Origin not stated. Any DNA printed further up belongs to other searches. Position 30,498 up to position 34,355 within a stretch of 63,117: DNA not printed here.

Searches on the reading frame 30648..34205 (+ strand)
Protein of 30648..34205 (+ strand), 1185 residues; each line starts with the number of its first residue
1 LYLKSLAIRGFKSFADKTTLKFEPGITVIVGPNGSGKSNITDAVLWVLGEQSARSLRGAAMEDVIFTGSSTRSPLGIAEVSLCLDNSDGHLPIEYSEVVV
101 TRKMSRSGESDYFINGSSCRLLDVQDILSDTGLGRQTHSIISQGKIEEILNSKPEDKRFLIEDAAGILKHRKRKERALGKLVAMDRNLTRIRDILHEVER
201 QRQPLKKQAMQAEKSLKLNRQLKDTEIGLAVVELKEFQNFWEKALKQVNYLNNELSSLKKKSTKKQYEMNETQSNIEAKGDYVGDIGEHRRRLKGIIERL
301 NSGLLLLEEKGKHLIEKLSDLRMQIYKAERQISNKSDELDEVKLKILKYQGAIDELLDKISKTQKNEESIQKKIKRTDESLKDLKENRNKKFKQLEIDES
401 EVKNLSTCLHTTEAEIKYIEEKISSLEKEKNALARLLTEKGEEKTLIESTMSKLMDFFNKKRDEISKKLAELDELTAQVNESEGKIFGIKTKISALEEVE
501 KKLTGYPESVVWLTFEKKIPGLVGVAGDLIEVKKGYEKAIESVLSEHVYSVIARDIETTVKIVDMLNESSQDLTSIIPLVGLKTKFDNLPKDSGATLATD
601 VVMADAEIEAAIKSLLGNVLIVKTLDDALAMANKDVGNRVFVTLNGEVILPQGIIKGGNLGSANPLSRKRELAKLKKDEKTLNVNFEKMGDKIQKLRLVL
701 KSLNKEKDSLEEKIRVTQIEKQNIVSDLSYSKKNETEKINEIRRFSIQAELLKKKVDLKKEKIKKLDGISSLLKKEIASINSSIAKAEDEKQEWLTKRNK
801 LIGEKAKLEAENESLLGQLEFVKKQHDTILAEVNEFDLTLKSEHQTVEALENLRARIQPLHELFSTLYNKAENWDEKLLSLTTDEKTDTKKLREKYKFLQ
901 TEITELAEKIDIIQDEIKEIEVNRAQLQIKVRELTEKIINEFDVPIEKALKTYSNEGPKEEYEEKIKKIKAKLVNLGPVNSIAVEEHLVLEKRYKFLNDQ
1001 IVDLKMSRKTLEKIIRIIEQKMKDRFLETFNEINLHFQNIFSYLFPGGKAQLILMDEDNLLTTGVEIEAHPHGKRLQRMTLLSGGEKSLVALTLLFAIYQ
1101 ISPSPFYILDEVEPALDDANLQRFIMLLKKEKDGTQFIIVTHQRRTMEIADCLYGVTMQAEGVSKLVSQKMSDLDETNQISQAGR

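Call 35: search_protein_families(library=pfam, proteins=[window:30648-34205:+], max_evalue=1e-10)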
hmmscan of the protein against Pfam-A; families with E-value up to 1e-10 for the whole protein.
window:30648-34205:+ (1185 aa): 4 families
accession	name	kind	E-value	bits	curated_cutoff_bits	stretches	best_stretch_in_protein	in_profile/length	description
PF02463.25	SMC_N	-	4e-72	242.6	40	1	2-1164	1-219/220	RecF/RecN/SMC N terminal domain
PF06470.18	SMC_hinge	-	5.3e-22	78.8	22.5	1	520-632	2-116/116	SMC proteins Flexible Hinge Domain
PF13175.12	AAA_15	-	9.3e-18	65.4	32.1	1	1-395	1-275/374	AAA ATPase domain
PF13304.12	AAA_21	-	3.4e-13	50.8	27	0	26-103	1-69/304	AAA domain, putative AbiEii toxin, Type IV TA system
